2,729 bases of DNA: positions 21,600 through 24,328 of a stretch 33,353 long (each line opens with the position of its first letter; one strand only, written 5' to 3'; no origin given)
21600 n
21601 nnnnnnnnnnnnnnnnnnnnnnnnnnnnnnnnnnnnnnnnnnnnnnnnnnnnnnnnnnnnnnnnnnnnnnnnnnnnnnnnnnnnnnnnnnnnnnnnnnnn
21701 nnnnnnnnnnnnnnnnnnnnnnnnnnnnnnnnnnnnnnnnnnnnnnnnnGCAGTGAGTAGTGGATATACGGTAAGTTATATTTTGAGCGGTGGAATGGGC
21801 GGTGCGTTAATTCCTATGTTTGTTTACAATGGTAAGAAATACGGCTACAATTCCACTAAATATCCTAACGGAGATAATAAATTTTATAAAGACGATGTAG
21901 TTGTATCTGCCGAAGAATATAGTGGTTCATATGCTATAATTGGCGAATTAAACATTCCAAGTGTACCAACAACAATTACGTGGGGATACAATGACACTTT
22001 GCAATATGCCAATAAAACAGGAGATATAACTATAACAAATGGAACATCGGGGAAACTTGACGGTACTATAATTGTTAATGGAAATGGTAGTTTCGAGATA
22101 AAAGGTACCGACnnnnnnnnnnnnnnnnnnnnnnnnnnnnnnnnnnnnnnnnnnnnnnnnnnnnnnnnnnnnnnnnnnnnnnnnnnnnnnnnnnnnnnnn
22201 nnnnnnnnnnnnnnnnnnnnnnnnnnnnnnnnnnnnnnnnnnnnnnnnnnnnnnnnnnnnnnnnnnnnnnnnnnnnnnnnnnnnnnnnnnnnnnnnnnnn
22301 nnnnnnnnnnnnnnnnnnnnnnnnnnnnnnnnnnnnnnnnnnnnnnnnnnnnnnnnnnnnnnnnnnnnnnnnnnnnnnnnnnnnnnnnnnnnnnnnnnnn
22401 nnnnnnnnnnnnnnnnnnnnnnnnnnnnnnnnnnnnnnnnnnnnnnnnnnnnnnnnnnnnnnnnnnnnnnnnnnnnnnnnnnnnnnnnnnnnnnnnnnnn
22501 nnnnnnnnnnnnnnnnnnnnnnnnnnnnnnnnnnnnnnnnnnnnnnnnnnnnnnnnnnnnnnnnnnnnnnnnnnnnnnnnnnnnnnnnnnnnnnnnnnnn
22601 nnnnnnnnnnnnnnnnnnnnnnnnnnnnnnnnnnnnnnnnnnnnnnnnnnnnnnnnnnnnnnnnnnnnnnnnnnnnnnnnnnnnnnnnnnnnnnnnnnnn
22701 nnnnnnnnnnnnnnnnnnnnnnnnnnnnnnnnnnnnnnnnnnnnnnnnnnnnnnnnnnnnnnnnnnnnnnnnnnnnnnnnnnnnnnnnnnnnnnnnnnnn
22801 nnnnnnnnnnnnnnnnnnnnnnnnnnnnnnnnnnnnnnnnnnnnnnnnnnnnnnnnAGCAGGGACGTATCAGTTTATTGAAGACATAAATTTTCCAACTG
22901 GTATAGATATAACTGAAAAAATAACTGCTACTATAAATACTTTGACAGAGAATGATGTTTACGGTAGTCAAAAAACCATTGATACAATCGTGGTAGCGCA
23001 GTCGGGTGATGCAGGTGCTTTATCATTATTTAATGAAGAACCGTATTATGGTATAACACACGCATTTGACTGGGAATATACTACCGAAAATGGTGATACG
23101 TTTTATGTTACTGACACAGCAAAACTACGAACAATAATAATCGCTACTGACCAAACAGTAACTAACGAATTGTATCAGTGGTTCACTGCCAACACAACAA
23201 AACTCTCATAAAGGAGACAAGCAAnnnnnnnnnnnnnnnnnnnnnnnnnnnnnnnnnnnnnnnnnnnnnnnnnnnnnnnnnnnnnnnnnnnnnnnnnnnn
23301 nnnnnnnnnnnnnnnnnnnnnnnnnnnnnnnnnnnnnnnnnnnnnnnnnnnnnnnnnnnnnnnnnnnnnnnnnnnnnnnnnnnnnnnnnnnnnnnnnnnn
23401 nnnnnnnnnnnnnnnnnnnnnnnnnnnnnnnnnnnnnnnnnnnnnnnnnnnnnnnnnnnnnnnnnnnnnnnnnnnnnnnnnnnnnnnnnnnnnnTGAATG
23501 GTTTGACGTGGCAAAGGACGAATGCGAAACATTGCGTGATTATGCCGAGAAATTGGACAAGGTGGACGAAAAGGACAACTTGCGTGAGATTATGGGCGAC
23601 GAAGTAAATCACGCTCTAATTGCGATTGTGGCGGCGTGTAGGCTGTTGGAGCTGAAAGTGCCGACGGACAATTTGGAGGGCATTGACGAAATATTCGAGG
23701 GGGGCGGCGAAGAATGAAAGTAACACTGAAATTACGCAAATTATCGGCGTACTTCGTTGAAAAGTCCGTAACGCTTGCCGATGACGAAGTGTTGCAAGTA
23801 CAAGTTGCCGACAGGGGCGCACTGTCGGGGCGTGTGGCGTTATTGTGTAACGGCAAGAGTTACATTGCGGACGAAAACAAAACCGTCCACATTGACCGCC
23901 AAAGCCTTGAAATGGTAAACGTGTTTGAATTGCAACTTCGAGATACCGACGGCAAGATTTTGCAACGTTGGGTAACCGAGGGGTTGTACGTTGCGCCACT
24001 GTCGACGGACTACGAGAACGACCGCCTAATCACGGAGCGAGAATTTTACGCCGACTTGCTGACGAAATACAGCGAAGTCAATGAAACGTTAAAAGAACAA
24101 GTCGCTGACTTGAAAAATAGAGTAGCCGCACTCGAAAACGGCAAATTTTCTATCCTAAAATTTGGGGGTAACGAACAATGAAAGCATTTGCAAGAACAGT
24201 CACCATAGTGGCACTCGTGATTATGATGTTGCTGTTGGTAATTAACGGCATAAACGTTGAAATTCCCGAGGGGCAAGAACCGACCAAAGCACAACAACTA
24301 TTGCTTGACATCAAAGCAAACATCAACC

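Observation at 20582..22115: RBP cassette A: G9 tract sits exactly between the repeat-bearing shaft and a 120-aa distal domain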

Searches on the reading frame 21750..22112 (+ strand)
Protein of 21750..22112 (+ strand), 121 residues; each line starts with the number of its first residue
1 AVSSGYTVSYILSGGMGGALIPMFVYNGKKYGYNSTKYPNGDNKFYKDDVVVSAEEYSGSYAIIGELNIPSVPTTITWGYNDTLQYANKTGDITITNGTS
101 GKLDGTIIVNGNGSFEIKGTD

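Call 13: search_protein_families(library=pfam, max_evalue=0.01, proteins=[window:21753-22112:+])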
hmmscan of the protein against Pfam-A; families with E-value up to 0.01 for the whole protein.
window:21753-22112:+ (120 aa): 0 families

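Call 14: search_protein_families(library=phrogs, max_evalue=0.01, proteins=[window:21753-22112:+])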
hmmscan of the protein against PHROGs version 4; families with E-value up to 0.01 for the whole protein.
window:21753-22112:+ (120 aa): 0 families

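Call 43: find_homologous_proteins(query=window:21750-22112:+, max_evalue=0.001)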
Query seq(121 aa) (121 aa): 5 proteins with E <= 0.001 among 28 candidates.
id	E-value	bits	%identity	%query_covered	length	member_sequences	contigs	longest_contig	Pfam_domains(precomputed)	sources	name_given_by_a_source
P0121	4.1e-67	242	93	99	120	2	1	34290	-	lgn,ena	-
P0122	8.4e-37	144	63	97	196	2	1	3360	-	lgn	-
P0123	2.2e-36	143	62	97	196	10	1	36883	-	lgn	-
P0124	8.5e-36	141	62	100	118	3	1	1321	-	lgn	-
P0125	4.8e-35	138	62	97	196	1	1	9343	-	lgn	-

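Call 63: search_protein_representatives(alignment_id=A2)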
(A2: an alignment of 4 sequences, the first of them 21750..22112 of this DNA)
Query: 4 sequences, 120 profile positions. Proteins with E-value up to 0.001 (for the whole library): 5; up to 1e-10: 3; up to 1e-30: 2. The best 5 are listed.
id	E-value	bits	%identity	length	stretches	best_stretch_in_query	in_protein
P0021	7.5e-61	219.9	-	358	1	2-120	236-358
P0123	8.6e-61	219.7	-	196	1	7-120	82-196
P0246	1.5e-13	67.3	-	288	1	7-120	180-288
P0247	6.5e-05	39.4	-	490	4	42-105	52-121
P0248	1.6e-04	38.2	-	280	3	62-114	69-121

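Call 73: predict_structure(alignment_id=A3)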
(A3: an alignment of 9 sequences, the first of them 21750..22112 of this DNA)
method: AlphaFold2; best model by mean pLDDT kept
length: 121 residues; sequences in the alignment: 9
mean_pLDDT: 91.3   pTM: 0.84
mean pLDDT of the five models: 91.3, 90.3, 90.0, 89.9, 89.7
residues with pLDDT >= 90: 96; 70-90: 18; 50-70: 5; < 50: 2
segments of 3 or more residues with pLDDT < 50: none
pLDDT, mean of each block of 10 residues (from residue 1): 77 83 95 93 95 89 94 95 93 94 95 93 64
secondary structure, 60 per line:
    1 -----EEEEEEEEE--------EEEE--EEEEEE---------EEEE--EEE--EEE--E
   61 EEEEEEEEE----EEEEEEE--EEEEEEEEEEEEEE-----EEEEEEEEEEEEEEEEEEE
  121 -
elements in order: E6-14 E23-26 E29-34 E44-47 E50-52 E55-57 E60-69 E74-80 E83-96 E102-120

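Call 77: fold_search(model_id=the predicted structure, library=pdb)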
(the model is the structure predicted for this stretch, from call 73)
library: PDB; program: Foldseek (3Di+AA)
matches with E <= 10: 235; with E <= 0.001: 0
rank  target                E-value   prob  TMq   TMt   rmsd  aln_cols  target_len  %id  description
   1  6bbw_A                1.6e-01  0.18  0.28  0.14  12.3       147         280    6  Structure of the major pilin protein (T3.2) from Streptococcus pyogenes serotype GAS13637 (released 2018-10-24)
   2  8f5n_A                2.7e-01  0.18  0.30  0.16  11.7       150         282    9  Identification of an Immunodominant region on a Group A Streptococcus T-antigen Reveals Temperature-Dependent Motion i (released 2023-03-08)
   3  6myk_B                3.3e-01  0.09  0.24  0.22  13.4       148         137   12  Pleurotus ostreatus OstreolysinA mutant E69A with Bis-Tris (released 2019-02-13)
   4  2x5p                  3.9e-01  0.16  0.29  0.33  11.1       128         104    9  Crystal structure of the Streptococcus pyogenes fibronectin binding protein Fbab-B (released 2010-09-01)
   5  8qqh_AAA              4.2e-01  0.21  0.24  0.04   9.1        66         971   11  Structure of beta-galactosidase from Desulfurococcus amyloliticus (released 2024-08-14)
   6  8qqh_BBB              5.2e-01  0.23  0.24  0.04   9.2        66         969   11  Structure of beta-galactosidase from Desulfurococcus amyloliticus (released 2024-08-14)
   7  8vli_B                5.9e-01  0.14  0.31  0.10   8.6       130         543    8  Cryo-EM structure of human HGSNAT bound with CoA and product analog (released 2024-06-26)
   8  8tu9_A                5.9e-01  0.08  0.27  0.10  10.3       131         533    6  Cryo-EM structure of HGSNAT-acetyl-CoA complex at pH 7.5 (released 2024-02-07)
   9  6bbt_B                6.6e-01  0.12  0.30  0.15  12.3       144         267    6  Structure of the major pilin protein (T-13) from Streptococcus pyogenes serotype GAS131465 (released 2018-10-24)
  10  8jkv_A                7.0e-01  0.12  0.32  0.11   8.9       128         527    8  membrane proteins (released 2024-05-22)
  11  8uid_A                8.2e-01  0.25  0.28  0.06   8.6        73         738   10  Archaeal highly thermostable GH35 family beta-galactosidase from Desulfurococcus amyloliticus (released 2024-10-16)
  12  8vlg_A                8.2e-01  0.12  0.30  0.09   8.5       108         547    9  Cryo-EM structure of human HGSNAT bound with Acetyl-CoA and substrate analog (released 2024-06-26)
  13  7w7i_D                8.2e-01  0.03  0.20  0.09  18.2       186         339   11  Crystal Structure of shaft pilin PitB from pilus islet-2 of Streptococcus oralis (released 2022-06-01)
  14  8vkj_B                9.8e-01  0.15  0.30  0.09   7.1        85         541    9  Cryo-EM structure of human HGSNAT bound with Acetyl-CoA (released 2024-06-26)
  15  8f70                  1.1e+00  0.09  0.31  0.09  11.5       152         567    9  Identification of an Immunodominant region on a Group A Streptococcus T-antigen Reveals Temperature-Dependent Motion in  (released 2023-03-08)
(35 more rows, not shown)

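Call 78: fold_search(model_id=the predicted structure, library=viral)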
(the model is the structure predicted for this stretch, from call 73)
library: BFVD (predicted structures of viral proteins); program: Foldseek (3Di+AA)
matches with E <= 10: 211; with E <= 0.001: 0
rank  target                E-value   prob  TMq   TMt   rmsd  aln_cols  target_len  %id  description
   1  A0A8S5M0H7            2.0e-03  1.00  0.44  0.47   4.9       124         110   10  Uncharacterized protein [Myoviridae sp. ctZDd15]
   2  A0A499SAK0            7.3e-03  0.89  0.38  0.29   7.0       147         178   12  (no name in the UniProt tables at hand)
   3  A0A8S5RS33            2.0e-02  1.00  0.54  0.45   4.5       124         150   13  Uncharacterized protein [Siphoviridae sp. ctKy93]
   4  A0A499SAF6            2.9e-02  0.80  0.40  0.26   9.3       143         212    6  (no name in the UniProt tables at hand)
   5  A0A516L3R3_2          1.1e-01  0.33  0.35  0.09   7.9       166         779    8  (no name in the UniProt tables at hand)
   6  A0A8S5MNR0            1.6e-01  0.41  0.34  0.34   6.4       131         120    9  Uncharacterized protein [Myoviridae sp. ctI7W9]
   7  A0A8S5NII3            1.6e-01  0.25  0.32  0.33  11.3       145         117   11  Uncharacterized protein [Siphoviridae sp. cttpk5]
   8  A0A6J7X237            1.8e-01  0.54  0.39  0.41   7.4       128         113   12  Uncharacterized protein [uncultured Caudovirales phage]
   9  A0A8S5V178            2.3e-01  0.54  0.34  0.05   8.0       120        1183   16  Baseplate J like protein [Siphoviridae sp. ct3r22]
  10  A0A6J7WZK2            2.5e-01  0.28  0.34  0.30   7.6       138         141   10  Uncharacterized protein (Fragment) [uncultured Caudovirales phage]
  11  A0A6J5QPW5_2          3.3e-01  0.13  0.25  0.07   8.9       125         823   10  Uncharacterized protein [uncultured Caudovirales phage]
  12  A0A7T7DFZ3            4.3e-01  0.02  0.15  0.10  15.3       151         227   12  (no name in the UniProt tables at hand)
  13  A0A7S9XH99            5.4e-01  0.30  0.40  0.15   7.1       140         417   10  Uncharacterized protein [Virus NIOZ-UU157]
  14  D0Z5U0                5.4e-01  0.07  0.20  0.12  11.0       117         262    9  Cr1 alpha protein [Human adenovirus A serotype 31]
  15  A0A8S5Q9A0            5.8e-01  0.33  0.42  0.13   6.5       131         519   14  INTERNALIN B BINDING, LEUCINE RICH REPEAT.2A [Siphoviridae sp. ctdcr45]
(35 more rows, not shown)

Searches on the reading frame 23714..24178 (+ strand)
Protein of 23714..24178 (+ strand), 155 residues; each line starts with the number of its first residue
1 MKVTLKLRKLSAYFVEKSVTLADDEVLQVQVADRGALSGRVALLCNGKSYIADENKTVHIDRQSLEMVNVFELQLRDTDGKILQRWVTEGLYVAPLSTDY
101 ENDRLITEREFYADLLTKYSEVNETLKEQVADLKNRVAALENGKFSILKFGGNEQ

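Call 89: search_protein_families(library=pfam, max_evalue=0.1, proteins=[window:23714-24178:+])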
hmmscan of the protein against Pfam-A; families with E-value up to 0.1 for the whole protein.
window:23714-24178:+ (155 aa): 3 families
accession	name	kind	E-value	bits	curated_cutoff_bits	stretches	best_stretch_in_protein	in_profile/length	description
PF05282.17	AAR2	-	0.0084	16.5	23.6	1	41-141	72-148/160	AAR2 C-terminal repeat region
PF21804.3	Transposase_29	-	0.025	13.3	27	1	13-140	272-390/562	Transposase protein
PF04977.20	DivIC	-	0.063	13.5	28.9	0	122-149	32-59/80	Septum formation initiator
